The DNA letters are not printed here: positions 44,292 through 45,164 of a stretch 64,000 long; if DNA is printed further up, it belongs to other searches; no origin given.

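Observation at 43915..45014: Zeta-toxin-like kinase + missed 50-aa ORF + four-helix-bundle protein wedged between the two polysaccharide loci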

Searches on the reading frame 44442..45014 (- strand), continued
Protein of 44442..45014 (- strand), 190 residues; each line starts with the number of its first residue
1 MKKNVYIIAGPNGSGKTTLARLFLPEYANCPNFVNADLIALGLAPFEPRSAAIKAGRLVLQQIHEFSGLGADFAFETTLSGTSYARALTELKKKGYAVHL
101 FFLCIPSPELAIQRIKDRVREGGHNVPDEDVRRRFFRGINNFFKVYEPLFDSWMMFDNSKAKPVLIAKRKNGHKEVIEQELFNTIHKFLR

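Call 12: find_related_loci(query=window:44442-45014:-, collection=genome_contigs, flank=5000)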
Query window:44442-45014:- (190 aa) in genome_contigs; peptide patterns used: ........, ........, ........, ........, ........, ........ (x = any residue, [..] = any of these).
600 stretches matched a pattern (row limit reached: there are more); 474 encode a relative of the query (tblastn E <= 1e-3); the best 80 are kept; 80 distinct loci.
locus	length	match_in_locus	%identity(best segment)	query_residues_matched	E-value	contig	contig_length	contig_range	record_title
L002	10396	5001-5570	87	1-190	8e-111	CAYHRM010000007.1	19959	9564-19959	MAG TPA_asm: uncultured Planctomycetales bacterium isolate ERP119705_co15_217 genome assembly, contig: NODE_2591_length_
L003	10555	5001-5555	79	3-187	2e-101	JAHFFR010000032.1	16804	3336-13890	MAG: Candidatus Omnitrophota bacterium isolate nzgw297 NODE_3257_length_16805_cov_14.106809, whole genome shotgun sequen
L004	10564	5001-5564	78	3-190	9e-100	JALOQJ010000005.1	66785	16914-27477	MAG: Candidatus Omnitrophota bacterium isolate Prado152 scaffold_427, whole genome shotgun sequence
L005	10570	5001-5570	78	1-190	2e-99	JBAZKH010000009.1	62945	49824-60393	MAG: Candidatus Omnitrophota bacterium isolate SO_2017_LW4_139 scaffold_928_c1_LW137-91_2017, whole genome shotgun seque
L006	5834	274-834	78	1-187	3e-99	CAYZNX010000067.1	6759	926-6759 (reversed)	MAG TPA_asm: uncultured Planctomycetia bacterium isolate SRP090828_co1_58 genome assembly, contig: NODE_2552_length_6759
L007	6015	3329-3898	78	1-190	4e-99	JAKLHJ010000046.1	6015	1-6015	MAG: Patescibacteria group bacterium isolate RA.bin60 RA.bin60_46, whole genome shotgun sequence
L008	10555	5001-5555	78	3-187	9e-98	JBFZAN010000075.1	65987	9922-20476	MAG: Candidatus Omnitrophota bacterium isolate PPR_0468 k121_1123941, whole genome shotgun sequence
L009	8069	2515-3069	78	3-187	1e-97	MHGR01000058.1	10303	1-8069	MAG: Omnitrophica WOR_2 bacterium RIFCSPHIGHO2_02_FULL_52_10 rifcsphigho2_02_scaffold_31417, whole genome shotgun sequen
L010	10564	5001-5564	77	3-190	8e-98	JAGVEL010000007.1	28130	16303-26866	MAG: Candidatus Omnitrophota bacterium isolate DeMMO2_11 c_000000065816, whole genome shotgun sequence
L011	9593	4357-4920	78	3-190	1e-97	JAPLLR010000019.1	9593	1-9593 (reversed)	MAG: Candidatus Omnitrophota bacterium isolate LacPavin_0920_SED3_MAG_45_14 LacPavin_0920_SED3_scaffold_3963252, whole g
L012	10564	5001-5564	76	3-190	3e-97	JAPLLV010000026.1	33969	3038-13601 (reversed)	MAG: Candidatus Omnitrophota bacterium isolate LacPavin_0920_WC90_MAG_47_10 LacPavin_0920_WC90_scaffold_879287, whole ge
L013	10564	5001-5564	76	3-190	3e-96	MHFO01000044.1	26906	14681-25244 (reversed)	MAG: Omnitrophica bacterium RIFCSPLOWO2_01_FULL_50_24 rifcsplowo2_01_scaffold_3412, whole genome shotgun sequence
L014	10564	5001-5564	76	3-190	2e-96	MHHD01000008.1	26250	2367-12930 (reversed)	MAG: Omnitrophica WOR_2 bacterium RIFCSPLOWO2_12_FULL_51_8 rifcsplowo2_12_scaffold_14956, whole genome shotgun sequence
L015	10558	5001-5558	78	2-187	1e-96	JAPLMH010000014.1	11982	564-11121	MAG: Candidatus Omnitrophota bacterium isolate LacPavin_0920_WC70_MAG_48_9 LacPavin_0920_WC70_scaffold_763354, whole gen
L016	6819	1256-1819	76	3-190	3e-96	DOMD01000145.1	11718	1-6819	MAG TPA_asm: Candidatus Omnitrophota bacterium isolate UBA12090 contig_22374, whole genome shotgun sequence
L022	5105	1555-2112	74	3-188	6e-94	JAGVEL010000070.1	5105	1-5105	MAG: Candidatus Omnitrophota bacterium isolate DeMMO2_11 c_000000082261, whole genome shotgun sequence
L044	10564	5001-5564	64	3-190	2e-81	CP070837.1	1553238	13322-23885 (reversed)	MAG: Candidatus Omnitrophota bacterium isolate bin103 chromosome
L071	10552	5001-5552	61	2-185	2e-74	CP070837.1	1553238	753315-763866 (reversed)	MAG: Candidatus Omnitrophota bacterium isolate bin103 chromosome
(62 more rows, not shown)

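Call 17: search_protein_representatives(protein=window:44442-45014:-)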
Query: 190 residues. Proteins with E-value up to 0.001 (for the whole library): 11294; up to 1e-10: 5732; up to 1e-30: 503. The best 150 are listed.
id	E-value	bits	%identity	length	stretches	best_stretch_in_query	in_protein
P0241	2.0e-66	239.5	58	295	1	3-187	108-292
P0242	7.4e-62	224.7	57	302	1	3-187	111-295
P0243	3.0e-61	222.7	56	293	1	5-187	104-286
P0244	8.6e-60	217.9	56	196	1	2-171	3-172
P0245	9.5e-60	217.8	52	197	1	3-188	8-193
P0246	9.3e-57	208.0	52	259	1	4-184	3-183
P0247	5.1e-55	202.4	51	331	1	3-184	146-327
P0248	2.6e-54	200.1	54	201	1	5-185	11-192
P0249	3.0e-54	199.9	50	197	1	4-186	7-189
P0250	4.7e-54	199.2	52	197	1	2-182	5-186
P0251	7.5e-53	195.3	60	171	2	2-75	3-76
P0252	3.8e-52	193.0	52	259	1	5-172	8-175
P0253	6.4e-52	192.3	53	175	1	5-169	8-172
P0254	7.0e-51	188.9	53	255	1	2-168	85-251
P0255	1.3e-50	188.0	49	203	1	3-176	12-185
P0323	6.8e-43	162.8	47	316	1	5-174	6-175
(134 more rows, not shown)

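Call 23: search_protein_families(library=pfam, alignment_id=A1, max_evalue=0.00001)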
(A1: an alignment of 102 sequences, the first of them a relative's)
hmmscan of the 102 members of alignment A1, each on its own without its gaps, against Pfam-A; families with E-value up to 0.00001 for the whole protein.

A. member 1, L001:983-1369:+ (129 aa): 1 family
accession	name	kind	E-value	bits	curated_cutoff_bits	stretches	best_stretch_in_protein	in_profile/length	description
PF05635.17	23S_rRNA_IVP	-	2e-39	134.5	33.8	1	6-110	1-105/106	23S rRNA-intervening sequence protein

B. families by the number of members that match (of 102 scanned): 178 families (the first 25 are shown)
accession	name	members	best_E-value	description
PF16363.11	GDP_Man_Dehyd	7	6.5e-146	GDP-mannose 4,6 dehydratase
PF01370.27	Epimerase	7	2.8e-75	NAD dependent epimerase/dehydratase family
PF04321.23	RmlD_sub_bind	6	2e-11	RmlD substrate binding domain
PF00483.29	NTP_transferase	3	2.9e-65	Nucleotidyl transferase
PF01073.25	3Beta_HSD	3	1.8e-32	3-beta hydroxysteroid dehydrogenase/isomerase family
PF01381.28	HTH_3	3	1.9e-17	Helix-turn-helix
PF02719.21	Polysacc_synt_2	3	5.2e-17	Polysaccharide biosynthesis protein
PF07993.18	NAD_binding_4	3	3.2e-12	Male sterility protein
PF13560.12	HTH_31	3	8.8e-09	Helix-turn-helix domain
PF03030.21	H_PPase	2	2.2e-262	Inorganic H+ pyrophosphatase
PF13173.12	AAA_14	2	2.9e-35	AAA domain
PF13635.12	DUF4143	2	2e-30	Domain of unknown function (DUF4143)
PF04055.27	Radical_SAM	2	5e-30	Radical SAM superfamily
PF13847.12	Methyltransf_31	2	2.4e-17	Methyltransferase domain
PF12844.13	HTH_19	2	1.5e-12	Helix-turn-helix domain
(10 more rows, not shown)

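Call 25: find_homologous_proteins(query=P0246, max_evalue=1e-10)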
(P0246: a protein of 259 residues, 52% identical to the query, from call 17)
Query P0246 (259 aa): 7996 proteins with E <= 1e-10 among 8000 candidates; the best 120 are listed.
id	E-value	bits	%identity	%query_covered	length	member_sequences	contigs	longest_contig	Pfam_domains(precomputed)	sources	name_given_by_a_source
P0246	2.5e-170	583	100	100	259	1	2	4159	PF06414.19,PF13671.13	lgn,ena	-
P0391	2.6e-70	255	49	99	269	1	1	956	PF06414.19,PF13671.13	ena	-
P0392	9.2e-69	250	51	92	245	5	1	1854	PF06414.19,PF13671.13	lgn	-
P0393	6.4e-68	247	47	94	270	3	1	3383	PF06414.19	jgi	-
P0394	2.8e-66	242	60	69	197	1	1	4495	PF06414.19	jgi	jgi:predicted ABC-type ATPase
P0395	3.3e-66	241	58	71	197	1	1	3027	PF06414.19,PF13671.13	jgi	jgi:predicted ABC-type ATPase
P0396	1.1e-65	240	59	69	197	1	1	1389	PF06414.19,PF13671.13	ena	-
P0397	1.3e-65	239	56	73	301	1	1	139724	PF06414.19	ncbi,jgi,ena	-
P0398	1.8e-65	239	59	69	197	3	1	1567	PF06414.19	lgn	-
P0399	1.9e-65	239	60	72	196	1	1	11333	PF06414.19,PF13671.13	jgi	jgi:predicted ABC-type ATPase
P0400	6.9e-65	237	59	73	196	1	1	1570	PF06414.19,PF13671.13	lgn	-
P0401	7.3e-65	237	57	71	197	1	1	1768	PF06414.19,PF13671.13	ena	-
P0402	8.3e-65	237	59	69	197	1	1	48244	PF06414.19,PF13671.13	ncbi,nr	ncbi:MAG: hypothetical protein A2V86_11515 [Deltaproteobacteria bacterium RBG_16_49_23]|nr:MAG: hypo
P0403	1.3e-64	236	57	71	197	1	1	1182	PF06414.19,PF13671.13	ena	-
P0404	1.3e-64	236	56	71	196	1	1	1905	PF06414.19,PF13671.13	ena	-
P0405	1.4e-64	236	59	69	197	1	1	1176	PF06414.19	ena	-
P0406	1.4e-64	236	60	71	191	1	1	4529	PF06414.19,PF13671.13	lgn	-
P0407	2.4e-64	235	56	71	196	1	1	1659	PF06414.19,PF13671.13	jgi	jgi:predicted ABC-type ATPase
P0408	2.7e-64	235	55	71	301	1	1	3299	PF06414.19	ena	-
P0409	2.7e-64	235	59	69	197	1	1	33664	PF06414.19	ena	-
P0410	2.9e-64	235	62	66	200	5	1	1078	PF06414.19,PF13671.13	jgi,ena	-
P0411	3.7e-64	235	57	71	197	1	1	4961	PF06414.19,PF13671.13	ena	-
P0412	4.3e-64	234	57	70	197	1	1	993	PF06414.19,PF13671.13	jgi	jgi:predicted ABC-type ATPase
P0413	5.1e-64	234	56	71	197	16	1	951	PF06414.19,PF13671.13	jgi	jgi:predicted ABC-type ATPase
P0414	5.8e-64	234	57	73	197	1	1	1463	PF06414.19,PF13671.13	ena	-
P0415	6.1e-64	234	60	71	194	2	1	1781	PF06414.19,PF13671.13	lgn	-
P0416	6.7e-64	234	59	69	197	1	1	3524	PF06414.19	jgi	jgi:predicted ABC-type ATPase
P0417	7.0e-64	234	57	71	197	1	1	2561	PF06414.19,PF13671.13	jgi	-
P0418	7.4e-64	234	58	71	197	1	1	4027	PF06414.19,PF13671.13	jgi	-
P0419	7.7e-64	234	57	71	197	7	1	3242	PF06414.19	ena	-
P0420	8.3e-64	233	57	71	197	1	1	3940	PF06414.19,PF13671.13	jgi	-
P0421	8.6e-64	233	59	69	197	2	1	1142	PF06414.19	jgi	-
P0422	8.6e-64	233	58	69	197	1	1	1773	PF06414.19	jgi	-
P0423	9.0e-64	233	59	69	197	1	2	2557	PF06414.19,PF13671.13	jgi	jgi:predicted ABC-type ATPase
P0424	1.1e-63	233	57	71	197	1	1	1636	PF06414.19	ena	-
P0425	1.3e-63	233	56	73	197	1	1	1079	PF06414.19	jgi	jgi:predicted ABC-type ATPase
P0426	1.3e-63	233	55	71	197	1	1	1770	PF06414.19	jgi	-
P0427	1.4e-63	233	58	71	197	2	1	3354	PF06414.19,PF13671.13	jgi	-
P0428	1.4e-63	233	58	69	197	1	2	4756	PF06414.19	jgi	jgi:predicted ABC-type ATPase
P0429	1.6e-63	232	57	69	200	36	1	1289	PF06414.19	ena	-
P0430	1.8e-63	232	61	66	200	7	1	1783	PF06414.19,PF13671.13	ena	-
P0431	1.9e-63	232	57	71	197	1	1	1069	PF06414.19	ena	-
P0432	1.9e-63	232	56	71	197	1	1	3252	PF06414.19,PF13671.13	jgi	jgi:predicted ABC-type ATPase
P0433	1.9e-63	232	56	71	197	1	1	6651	PF06414.19,PF13671.13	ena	-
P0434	2.4e-63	232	56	71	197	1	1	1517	PF06414.19,PF13671.13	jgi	-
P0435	2.4e-63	232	58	71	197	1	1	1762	PF06414.19,PF13671.13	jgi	jgi:predicted ABC-type ATPase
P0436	2.5e-63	232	56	71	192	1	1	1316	PF06414.19,PF13671.13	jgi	-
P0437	2.5e-63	232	57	73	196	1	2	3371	PF06414.19,PF13671.13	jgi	jgi:predicted ABC-type ATPase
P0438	2.5e-63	232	56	71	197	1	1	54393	PF06414.19,PF13671.13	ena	-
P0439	2.5e-63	232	56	71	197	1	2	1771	PF06414.19,PF13671.13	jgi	jgi:predicted ABC-type ATPase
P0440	2.5e-63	232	56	71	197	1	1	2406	PF06414.19,PF13671.13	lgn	-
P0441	2.5e-63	232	56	71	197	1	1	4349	PF06414.19,PF13671.13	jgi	jgi:predicted ABC-type ATPase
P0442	2.9e-63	232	54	73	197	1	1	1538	PF06414.19,PF13671.13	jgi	-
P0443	3.0e-63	232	57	71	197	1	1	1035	PF06414.19,PF13671.13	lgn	-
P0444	3.1e-63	232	57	69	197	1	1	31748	PF06414.19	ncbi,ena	-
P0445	3.3e-63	232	58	71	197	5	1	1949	PF06414.19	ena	-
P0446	3.5e-63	231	57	69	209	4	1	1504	PF06414.19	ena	-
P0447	3.7e-63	231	58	73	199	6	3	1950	PF06414.19,PF13671.13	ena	-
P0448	3.9e-63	231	57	71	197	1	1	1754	PF06414.19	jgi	-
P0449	3.9e-63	231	58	69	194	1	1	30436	PF06414.19,PF13671.13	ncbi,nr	ncbi:MAG: zeta toxin family protein [Elusimicrobia bacterium]|nr:zeta toxin family protein [Elusimic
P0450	4.0e-63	231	58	69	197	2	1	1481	PF06414.19,PF13671.13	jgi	-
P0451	4.5e-63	231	56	71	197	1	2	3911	PF06414.19,PF13671.13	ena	-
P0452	4.8e-63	231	56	71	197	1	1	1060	PF06414.19,PF13671.13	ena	-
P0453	4.8e-63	231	56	71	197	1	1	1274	PF06414.19,PF13671.13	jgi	-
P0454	4.8e-63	231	56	71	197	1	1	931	PF06414.19,PF13671.13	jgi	-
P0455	4.9e-63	231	56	71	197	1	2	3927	PF06414.19,PF13671.13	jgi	-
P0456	4.9e-63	231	56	71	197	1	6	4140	PF06414.19,PF13671.13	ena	-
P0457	4.9e-63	231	56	71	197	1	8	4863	PF06414.19,PF13671.13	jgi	-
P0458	5.0e-63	231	57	69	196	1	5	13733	PF06414.19,PF13671.13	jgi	jgi:predicted ABC-type ATPase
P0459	5.0e-63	231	56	70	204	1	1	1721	PF06414.19,PF13671.13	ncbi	-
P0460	5.0e-63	231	58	69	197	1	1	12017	PF06414.19,PF13671.13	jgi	jgi:predicted ABC-type ATPase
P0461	5.0e-63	231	58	69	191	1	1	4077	PF06414.19,PF13671.13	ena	-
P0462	5.1e-63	231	57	69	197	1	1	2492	PF06414.19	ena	-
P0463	5.6e-63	231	56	71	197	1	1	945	PF06414.19,PF13671.13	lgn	-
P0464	5.6e-63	231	56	69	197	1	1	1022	PF06414.19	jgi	jgi:predicted ABC-type ATPase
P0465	5.6e-63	231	57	73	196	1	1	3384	PF06414.19,PF13671.13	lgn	-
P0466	5.8e-63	231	56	71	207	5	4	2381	PF06414.19,PF13671.13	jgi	jgi:predicted ABC-type ATPase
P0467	5.9e-63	231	57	69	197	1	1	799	PF06414.19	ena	-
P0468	5.9e-63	231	57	69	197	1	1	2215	PF06414.19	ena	-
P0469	6.3e-63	231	58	72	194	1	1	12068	PF06414.19,PF13671.13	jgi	jgi:predicted ABC-type ATPase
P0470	7.2e-63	230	56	69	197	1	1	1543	PF06414.19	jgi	-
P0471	7.4e-63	230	58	69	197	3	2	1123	PF06414.19,PF13671.13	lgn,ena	-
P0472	7.4e-63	230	54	71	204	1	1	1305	PF06414.19,PF13671.13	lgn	-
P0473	7.7e-63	230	57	71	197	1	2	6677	PF06414.19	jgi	jgi:predicted ABC-type ATPase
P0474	7.8e-63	230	55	74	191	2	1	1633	PF06414.19,PF13671.13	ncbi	-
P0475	8.0e-63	230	55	70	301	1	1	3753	PF06414.19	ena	-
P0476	8.9e-63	230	56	71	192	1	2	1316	PF06414.19,PF13671.13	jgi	-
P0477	9.1e-63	230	57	69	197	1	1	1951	PF06414.19,PF13671.13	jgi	-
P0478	9.2e-63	230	58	69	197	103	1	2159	PF06414.19,PF13671.13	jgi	-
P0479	9.4e-63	230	57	71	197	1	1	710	PF06414.19,PF13671.13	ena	-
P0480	9.4e-63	230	58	73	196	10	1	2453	PF06414.19,PF13671.13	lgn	-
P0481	9.5e-63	230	58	70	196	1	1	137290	PF06414.19,PF13671.13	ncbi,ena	-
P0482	1.0e-62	230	56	71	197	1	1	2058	PF06414.19,PF13671.13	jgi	-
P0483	1.0e-62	230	58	71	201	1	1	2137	PF06414.19,PF13671.13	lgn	-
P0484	1.0e-62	230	60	71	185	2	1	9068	PF06414.19,PF13671.13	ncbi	-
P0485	1.1e-62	230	61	64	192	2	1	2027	PF06414.19,PF13671.13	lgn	-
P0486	1.1e-62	230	57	71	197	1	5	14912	PF06414.19,PF13671.13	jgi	jgi:predicted ABC-type ATPase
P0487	1.2e-62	230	57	71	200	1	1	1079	PF06414.19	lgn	-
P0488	1.2e-62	230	60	69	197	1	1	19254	PF06414.19,PF13671.13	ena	-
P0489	1.2e-62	230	60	69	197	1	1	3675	PF06414.19,PF13671.13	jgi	-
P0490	1.3e-62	230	60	71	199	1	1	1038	PF06414.19,PF13671.13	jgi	jgi:predicted ABC-type ATPase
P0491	1.3e-62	230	57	69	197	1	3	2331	PF06414.19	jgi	jgi:predicted ABC-type ATPase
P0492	1.4e-62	229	54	73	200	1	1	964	PF06414.19,PF13671.13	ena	-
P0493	1.4e-62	229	57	69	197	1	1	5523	PF06414.19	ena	-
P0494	1.4e-62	229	57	69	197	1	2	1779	PF06414.19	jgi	jgi:predicted ABC-type ATPase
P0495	1.4e-62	229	54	71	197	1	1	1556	PF06414.19,PF13671.13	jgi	jgi:predicted ABC-type ATPase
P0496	1.4e-62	229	55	71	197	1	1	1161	PF06414.19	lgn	-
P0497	1.4e-62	229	54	71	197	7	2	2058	PF06414.19,PF13671.13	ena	-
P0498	1.4e-62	229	54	71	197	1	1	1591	PF06414.19,PF13671.13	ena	-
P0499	1.4e-62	229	54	71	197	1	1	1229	PF06414.19,PF13671.13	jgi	-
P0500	1.4e-62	229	54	71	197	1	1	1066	PF06414.19,PF13671.13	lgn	-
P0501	1.5e-62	229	58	74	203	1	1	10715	PF06414.19,PF13671.13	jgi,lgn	jgi:predicted ABC-type ATPase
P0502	1.5e-62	229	54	71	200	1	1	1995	PF06414.19,PF13671.13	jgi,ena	-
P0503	1.6e-62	229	59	68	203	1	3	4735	PF06414.19,PF13671.13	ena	-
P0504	1.7e-62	229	56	71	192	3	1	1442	PF06414.19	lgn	-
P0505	1.7e-62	229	55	71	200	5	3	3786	PF06414.19,PF13671.13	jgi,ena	-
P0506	1.7e-62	229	55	71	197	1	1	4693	PF06414.19,PF13671.13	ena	-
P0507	1.7e-62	229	55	71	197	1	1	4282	PF06414.19,PF13671.13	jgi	-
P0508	1.8e-62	229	56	71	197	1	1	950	PF06414.19,PF13671.13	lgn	-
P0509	1.8e-62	229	56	71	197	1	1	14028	PF06414.19,PF13671.13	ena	-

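Call 35: predict_structure(alignment_id=A2)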
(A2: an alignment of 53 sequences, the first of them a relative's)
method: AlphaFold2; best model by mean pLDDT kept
length: 259 residues; sequences in the alignment: 53
mean_pLDDT: 87.4   pTM: 0.72
mean pLDDT of the five models: 87.4, 87.1, 87.0, 77.4, 76.9
residues with pLDDT >= 90: 171; 70-90: 59; 50-70: 13; < 50: 16
segments of 3 or more residues with pLDDT < 50: 195-201, 251-259
pLDDT, mean of each block of 10 residues (from residue 1): 96 94 83 87 81 90 96 95 95 98 97 95 92 94 96 96 95 94 80 49 68 89 95 91 83 37
secondary structure, 60 per line:
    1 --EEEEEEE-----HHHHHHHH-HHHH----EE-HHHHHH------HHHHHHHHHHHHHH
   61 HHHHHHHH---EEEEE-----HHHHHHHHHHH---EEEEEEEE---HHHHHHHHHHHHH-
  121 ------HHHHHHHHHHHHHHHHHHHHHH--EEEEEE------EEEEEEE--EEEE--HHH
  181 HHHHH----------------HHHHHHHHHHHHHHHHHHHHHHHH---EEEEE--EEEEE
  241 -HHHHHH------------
elements in order: E3-9 H15-22 H24-27 H35-40 H47-68 E72-76 H82-92 E96-103 H107-119 H127-148 E151-156 E163-169 E172-175 H178-185 H202-225 E229-233 E236-240 H242-247

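Call 39: fold_search(model_id=the predicted structure, library=pdb)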
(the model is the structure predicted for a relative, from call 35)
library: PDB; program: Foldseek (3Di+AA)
matches with E <= 10: 1169; with E <= 0.001: 91
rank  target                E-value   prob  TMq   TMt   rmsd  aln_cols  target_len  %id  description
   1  4z8q_A                1.3e-08  1.00  0.59  0.48   3.6       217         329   20  CRYSTAL STRUCTURE OF AvrRxo1-ORF1:AvrRxo1-ORF2 COMPLEX, SELENOMETHIONINE SUBSTITUTED. (released 2015-09-23)
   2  4z8t_A                1.4e-07  1.00  0.59  0.47   3.8       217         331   19  CRYSTAL STRUCTURE OF AvrRxo1-ORF1:AvrRxo1-ORF2 WITH SULPHATE IONS (released 2015-09-23)
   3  4z8u_A                1.6e-07  1.00  0.58  0.46   4.2       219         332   20  CRYSTAL STRUCTURE OF AvrRxo1-ORF1:-ORF2 WITH ATP (released 2015-09-23)
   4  4z8v_A                8.3e-07  1.00  0.58  0.46   5.0       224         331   19  CRYSTAL STRUCTURE OF AVRRXO1-ORF1:-ORF2 COMPLEX, NATIVE. (released 2015-09-23)
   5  2p5t_B                9.9e-07  1.00  0.46  0.49   5.1       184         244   20  Molecular and structural characterization of the PezAT chromosomal toxin-antitoxin system of the human pathogen Strept (released 2007-05-15)
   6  3q8x_D                1.0e-06  1.00  0.51  0.49   4.1       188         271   13  Structure of a toxin-antitoxin system bound to its substrate (released 2011-03-09)
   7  1gvn_B                1.2e-06  1.00  0.55  0.52   6.4       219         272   16  Crystal Structure of the Plasmid Maintenance System epsilon/zeta: Meachnism of toxin inactivation and toxin function (released 2003-01-29)
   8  4jt2_B                1.2e-06  1.00  0.48  0.71   3.1       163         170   19  Structure of Clostridium thermocellum polynucleotide kinase bound to CTP (released 2013-08-28)
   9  4gp7_A                1.2e-06  1.00  0.48  0.70   3.0       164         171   18  Polynucleotide kinase (released 2012-11-14)
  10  4jst_A                1.2e-06  1.00  0.48  0.70   3.1       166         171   20  Structure of Clostridium thermocellum polynucleotide kinase bound to UTP (released 2013-08-28)
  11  4gp6_A                1.9e-06  1.00  0.47  0.68   3.4       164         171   18  Polynucleotide kinase (released 2012-11-14)
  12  4mde_A                3.6e-06  1.00  0.50  0.72   2.9       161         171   17  Structure of bacterial polynucleotide kinase product complex bound to GDP and DNA (released 2013-11-06)
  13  1gvn_D                3.8e-06  1.00  0.49  0.47   4.4       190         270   13  Crystal Structure of the Plasmid Maintenance System epsilon/zeta: Meachnism of toxin inactivation and toxin function (released 2003-01-29)
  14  4gp6_B                4.6e-06  1.00  0.50  0.74   2.5       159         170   18  Polynucleotide kinase (released 2012-11-14)
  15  3q8x_B                5.1e-06  1.00  0.56  0.54   4.3       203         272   12  Structure of a toxin-antitoxin system bound to its substrate (released 2011-03-09)
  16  2p5t_D                5.8e-06  1.00  0.43  0.45   5.2       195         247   19  Molecular and structural characterization of the PezAT chromosomal toxin-antitoxin system of the human pathogen Strept (released 2007-05-15)
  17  2p5t_H                1.2e-05  1.00  0.49  0.52   5.6       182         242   19  Molecular and structural characterization of the PezAT chromosomal toxin-antitoxin system of the human pathogen Strept (released 2007-05-15)
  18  2p5t_F                1.2e-05  1.00  0.45  0.48   4.8       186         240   20  Molecular and structural characterization of the PezAT chromosomal toxin-antitoxin system of the human pathogen Strept (released 2007-05-15)
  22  4xrp_A                2.5e-05  1.00  0.43  0.36   6.7       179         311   20  Structure of the Pnkp1/Rnl/Hen1 RNA repair complex (released 2015-04-22)
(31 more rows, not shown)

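Call 42: search_protein_families(library=phrogs, proteins=[window:44442-45014:-], max_evalue=0.1)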
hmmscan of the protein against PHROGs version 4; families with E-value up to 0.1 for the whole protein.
window:44442-45014:- (190 aa): 18 families
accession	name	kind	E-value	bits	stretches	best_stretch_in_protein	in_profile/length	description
phrog_761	-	other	3.5e-08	34.5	2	92-144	129-178/362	thymidylate kinase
phrog_2071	-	other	1.6e-05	25.9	1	1-38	14-49/282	ATPase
phrog_5846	-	DNA, RNA and nucleotide metabolism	0.00015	22.2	1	3-32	38-66/380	clamp loader of DNA polymerase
phrog_1815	-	other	0.0034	18.6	1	1-23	1-23/197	guanylate kinase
phrog_7998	-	unknown function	0.0072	16.5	1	4-28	42-65/339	-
phrog_800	-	head and packaging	0.0098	15.5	1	2-30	31-59/511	terminase small subunit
phrog_5836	-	unknown function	0.011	14.6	1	3-23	48-68/1071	-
phrog_293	-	moron, auxiliary metabolic gene and host takeover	0.015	14.3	1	3-22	163-182/1058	ABC transporter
phrog_139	-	other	0.02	15.3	1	1-24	81-104/342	deoxynucleoside monophosphate kinase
phrog_124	-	DNA, RNA and nucleotide metabolism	0.021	15.2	1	3-37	43-72/382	Sak4-like ssDNA annealing protein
phrog_168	-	DNA, RNA and nucleotide metabolism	0.029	15.1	1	4-36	44-75/314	clamp loader of DNA polymerase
phrog_7507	-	unknown function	0.033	14.5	1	2-19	23-40/483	-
phrog_3940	-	unknown function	0.062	13.1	1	2-21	24-43/537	-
phrog_8323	-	unknown function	0.064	12.7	0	3-19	71-87/623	-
phrog_2392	-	moron, auxiliary metabolic gene and host takeover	0.065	12.5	1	6-22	510-526/726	ABC transporter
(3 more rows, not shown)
